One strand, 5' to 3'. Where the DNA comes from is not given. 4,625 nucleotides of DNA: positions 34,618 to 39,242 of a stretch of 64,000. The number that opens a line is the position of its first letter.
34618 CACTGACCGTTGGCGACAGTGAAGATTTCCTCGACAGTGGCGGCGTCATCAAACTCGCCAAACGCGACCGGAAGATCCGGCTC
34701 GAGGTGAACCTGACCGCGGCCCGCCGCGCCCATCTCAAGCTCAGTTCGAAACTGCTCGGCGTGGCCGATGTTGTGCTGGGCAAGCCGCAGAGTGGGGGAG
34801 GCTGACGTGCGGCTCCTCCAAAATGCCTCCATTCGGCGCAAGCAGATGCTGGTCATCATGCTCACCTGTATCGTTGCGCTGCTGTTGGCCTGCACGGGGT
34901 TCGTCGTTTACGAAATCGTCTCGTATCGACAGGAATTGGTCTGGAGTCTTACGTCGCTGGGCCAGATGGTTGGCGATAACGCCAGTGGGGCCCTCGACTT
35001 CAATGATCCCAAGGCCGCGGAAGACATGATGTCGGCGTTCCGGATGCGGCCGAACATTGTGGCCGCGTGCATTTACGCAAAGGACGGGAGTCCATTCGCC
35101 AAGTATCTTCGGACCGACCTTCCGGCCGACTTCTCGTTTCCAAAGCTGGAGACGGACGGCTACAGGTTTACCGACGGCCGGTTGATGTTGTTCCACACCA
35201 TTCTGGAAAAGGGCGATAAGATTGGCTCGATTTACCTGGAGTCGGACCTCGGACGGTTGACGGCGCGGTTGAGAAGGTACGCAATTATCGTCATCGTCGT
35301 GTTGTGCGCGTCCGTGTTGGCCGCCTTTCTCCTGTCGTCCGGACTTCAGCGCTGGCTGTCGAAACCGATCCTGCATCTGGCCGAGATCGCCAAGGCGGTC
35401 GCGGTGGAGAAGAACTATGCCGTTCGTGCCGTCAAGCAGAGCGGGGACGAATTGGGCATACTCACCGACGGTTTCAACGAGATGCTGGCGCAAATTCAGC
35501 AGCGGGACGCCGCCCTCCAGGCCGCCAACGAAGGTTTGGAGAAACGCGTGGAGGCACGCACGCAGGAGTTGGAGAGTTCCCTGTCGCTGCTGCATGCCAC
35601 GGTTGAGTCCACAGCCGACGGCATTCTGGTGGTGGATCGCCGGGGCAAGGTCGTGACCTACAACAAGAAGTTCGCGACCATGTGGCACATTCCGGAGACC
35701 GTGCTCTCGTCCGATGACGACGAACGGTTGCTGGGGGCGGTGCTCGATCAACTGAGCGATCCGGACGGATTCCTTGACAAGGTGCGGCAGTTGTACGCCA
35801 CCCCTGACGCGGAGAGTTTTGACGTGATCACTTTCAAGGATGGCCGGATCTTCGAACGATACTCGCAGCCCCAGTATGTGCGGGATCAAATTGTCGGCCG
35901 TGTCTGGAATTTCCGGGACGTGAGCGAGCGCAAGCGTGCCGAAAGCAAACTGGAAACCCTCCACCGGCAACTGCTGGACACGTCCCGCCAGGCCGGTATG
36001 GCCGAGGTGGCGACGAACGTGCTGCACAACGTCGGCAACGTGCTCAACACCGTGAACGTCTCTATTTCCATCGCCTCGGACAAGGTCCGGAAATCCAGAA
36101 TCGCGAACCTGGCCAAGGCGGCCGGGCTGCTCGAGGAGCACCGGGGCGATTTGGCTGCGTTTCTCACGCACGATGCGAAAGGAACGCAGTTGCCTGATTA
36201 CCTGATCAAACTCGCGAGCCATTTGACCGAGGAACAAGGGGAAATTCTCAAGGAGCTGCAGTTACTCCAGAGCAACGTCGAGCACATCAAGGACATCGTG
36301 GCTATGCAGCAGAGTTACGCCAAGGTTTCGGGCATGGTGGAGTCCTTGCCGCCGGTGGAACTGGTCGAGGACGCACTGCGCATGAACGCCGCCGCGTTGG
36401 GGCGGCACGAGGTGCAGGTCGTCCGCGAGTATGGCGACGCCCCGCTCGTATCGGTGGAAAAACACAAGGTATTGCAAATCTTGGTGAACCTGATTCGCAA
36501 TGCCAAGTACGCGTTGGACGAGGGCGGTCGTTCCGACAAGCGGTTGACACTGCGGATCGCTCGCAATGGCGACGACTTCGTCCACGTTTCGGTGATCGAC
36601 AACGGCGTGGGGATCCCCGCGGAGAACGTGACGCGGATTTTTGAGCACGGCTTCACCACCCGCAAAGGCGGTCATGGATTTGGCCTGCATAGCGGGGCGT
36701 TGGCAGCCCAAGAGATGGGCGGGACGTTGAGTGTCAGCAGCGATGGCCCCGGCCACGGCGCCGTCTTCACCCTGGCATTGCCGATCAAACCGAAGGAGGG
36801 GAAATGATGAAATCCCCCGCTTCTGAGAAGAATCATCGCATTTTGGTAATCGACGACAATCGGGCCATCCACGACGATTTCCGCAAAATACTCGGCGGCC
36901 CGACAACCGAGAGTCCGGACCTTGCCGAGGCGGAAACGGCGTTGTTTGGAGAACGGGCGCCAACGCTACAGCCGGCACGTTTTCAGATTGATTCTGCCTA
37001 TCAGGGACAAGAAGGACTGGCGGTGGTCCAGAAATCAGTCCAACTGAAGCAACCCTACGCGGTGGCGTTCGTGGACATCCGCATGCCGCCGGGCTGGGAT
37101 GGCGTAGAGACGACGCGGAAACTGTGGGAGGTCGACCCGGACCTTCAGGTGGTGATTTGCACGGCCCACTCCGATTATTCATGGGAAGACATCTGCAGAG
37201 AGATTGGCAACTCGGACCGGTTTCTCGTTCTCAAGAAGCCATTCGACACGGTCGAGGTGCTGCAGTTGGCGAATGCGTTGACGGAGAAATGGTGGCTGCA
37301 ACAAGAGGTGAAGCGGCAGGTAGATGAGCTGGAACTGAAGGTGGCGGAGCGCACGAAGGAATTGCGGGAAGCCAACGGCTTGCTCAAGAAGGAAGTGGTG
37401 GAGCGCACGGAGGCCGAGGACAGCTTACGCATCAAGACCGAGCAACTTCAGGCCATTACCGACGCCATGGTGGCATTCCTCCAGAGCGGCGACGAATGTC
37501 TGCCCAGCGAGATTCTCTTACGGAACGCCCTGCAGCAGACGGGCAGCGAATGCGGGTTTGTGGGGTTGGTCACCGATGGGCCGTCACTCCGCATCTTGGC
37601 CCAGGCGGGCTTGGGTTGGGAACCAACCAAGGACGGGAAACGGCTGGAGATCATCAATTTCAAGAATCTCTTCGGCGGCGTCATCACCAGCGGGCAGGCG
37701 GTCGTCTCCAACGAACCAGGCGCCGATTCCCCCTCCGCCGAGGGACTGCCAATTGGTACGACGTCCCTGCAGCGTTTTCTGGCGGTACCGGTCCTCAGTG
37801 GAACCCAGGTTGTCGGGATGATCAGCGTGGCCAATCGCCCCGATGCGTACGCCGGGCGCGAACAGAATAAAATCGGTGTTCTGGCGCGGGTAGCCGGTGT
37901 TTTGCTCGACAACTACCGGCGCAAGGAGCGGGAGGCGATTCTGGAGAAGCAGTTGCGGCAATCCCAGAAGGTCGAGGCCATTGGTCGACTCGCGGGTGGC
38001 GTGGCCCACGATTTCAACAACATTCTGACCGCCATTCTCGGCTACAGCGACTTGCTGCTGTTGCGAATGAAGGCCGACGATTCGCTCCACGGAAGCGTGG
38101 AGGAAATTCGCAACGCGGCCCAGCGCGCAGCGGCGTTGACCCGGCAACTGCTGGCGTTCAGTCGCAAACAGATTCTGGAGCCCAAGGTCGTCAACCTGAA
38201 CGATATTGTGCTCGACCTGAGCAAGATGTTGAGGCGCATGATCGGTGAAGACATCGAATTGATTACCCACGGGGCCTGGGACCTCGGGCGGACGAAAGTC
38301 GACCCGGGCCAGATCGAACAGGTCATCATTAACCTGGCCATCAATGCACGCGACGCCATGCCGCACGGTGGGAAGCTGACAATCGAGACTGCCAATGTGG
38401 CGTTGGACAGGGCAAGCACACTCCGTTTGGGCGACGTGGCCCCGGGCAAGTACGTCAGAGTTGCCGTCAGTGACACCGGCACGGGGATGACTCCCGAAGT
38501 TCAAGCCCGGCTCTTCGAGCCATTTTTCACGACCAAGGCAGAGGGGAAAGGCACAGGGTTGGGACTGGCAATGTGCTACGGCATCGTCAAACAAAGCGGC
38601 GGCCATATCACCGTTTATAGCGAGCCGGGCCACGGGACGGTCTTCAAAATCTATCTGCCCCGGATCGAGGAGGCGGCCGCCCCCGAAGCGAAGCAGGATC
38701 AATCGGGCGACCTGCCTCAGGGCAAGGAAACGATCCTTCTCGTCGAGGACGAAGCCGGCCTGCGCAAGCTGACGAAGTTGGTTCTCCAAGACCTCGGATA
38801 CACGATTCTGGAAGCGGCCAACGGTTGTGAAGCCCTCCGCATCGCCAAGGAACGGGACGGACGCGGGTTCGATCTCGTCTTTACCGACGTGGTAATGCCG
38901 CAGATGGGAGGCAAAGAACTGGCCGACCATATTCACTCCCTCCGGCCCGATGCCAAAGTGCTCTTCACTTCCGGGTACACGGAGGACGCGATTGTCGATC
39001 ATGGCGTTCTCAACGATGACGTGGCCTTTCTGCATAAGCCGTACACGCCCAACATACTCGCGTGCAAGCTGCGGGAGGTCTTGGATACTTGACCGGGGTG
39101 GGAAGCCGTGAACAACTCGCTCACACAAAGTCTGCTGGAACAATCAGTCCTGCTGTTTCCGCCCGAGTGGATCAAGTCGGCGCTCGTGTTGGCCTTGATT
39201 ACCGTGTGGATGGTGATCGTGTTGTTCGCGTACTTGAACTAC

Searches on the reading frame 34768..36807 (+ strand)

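Call 9: search_protein_families(library=pfam, proteins=[window:34768-36807:+], max_evalue=0.001)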
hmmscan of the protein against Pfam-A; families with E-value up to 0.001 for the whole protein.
window:34768-36807:+ (679 aa): 6 families
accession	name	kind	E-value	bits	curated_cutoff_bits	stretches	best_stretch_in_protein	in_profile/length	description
PF02518.31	HATPase_c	-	6e-18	65.7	26.4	1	567-674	5-110/111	Histidine kinase-, DNA gyrase B-, and HSP90-like ATPase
PF17152.10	CHASE8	-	5.3e-13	49.5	27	1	55-157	3-101/102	Periplasmic sensor domain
PF00672.30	HAMP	-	8e-08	32.9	25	1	194-245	3-53/53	HAMP domain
PF13188.13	PAS_8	-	1.2e-05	25.4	21.8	1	274-332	2-57/65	PAS domain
PF12860.13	PAS_7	-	1.4e-05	25.6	27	1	280-392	2-114/115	PAS fold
PF00989.32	PAS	-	0.00066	20.1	22.6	0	275-310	3-38/113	PAS fold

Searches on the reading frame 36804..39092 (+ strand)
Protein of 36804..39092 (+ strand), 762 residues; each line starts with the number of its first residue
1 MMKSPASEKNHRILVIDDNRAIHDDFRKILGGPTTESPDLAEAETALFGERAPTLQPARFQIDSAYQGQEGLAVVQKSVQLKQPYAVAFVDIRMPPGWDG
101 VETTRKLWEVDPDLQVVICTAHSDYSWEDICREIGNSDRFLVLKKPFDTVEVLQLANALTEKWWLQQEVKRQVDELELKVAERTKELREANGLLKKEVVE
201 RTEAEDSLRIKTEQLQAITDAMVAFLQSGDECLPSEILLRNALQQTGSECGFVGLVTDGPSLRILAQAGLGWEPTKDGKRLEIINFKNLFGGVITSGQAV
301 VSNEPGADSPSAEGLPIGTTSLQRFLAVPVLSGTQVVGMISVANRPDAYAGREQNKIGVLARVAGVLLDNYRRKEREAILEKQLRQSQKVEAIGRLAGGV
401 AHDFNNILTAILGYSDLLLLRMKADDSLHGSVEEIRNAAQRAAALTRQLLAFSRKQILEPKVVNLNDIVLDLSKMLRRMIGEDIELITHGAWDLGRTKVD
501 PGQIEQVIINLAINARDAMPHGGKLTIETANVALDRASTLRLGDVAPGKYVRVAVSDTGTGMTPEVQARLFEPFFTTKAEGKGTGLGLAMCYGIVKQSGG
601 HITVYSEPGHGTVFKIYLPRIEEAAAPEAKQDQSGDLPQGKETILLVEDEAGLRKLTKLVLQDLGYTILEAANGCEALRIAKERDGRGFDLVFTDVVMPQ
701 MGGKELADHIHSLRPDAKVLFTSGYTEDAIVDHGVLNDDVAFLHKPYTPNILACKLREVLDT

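Call 9: search_protein_families(library=pfam, proteins=[window:36804-39092:+], max_evalue=0.001)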
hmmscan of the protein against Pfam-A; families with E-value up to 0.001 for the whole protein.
window:36804-39092:+ (762 aa): 5 families
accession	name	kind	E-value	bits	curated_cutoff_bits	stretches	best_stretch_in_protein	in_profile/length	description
PF00072.30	Response_reg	-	2.6e-30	105.3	30.2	2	644-753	1-107/111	Response regulator receiver domain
PF02518.31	HATPase_c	-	1.3e-24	87.2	26.4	1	500-620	2-109/111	Histidine kinase-, DNA gyrase B-, and HSP90-like ATPase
PF13185.12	GAF_2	-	6.6e-14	52.7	28.6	1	237-369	10-136/136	GAF domain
PF00512.31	HisKA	-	5.8e-11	42.7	26.9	1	394-456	3-64/66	His Kinase A (phospho-acceptor) domain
PF01590.32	GAF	-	6.8e-05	23.9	22.4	1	238-366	9-131/133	GAF domain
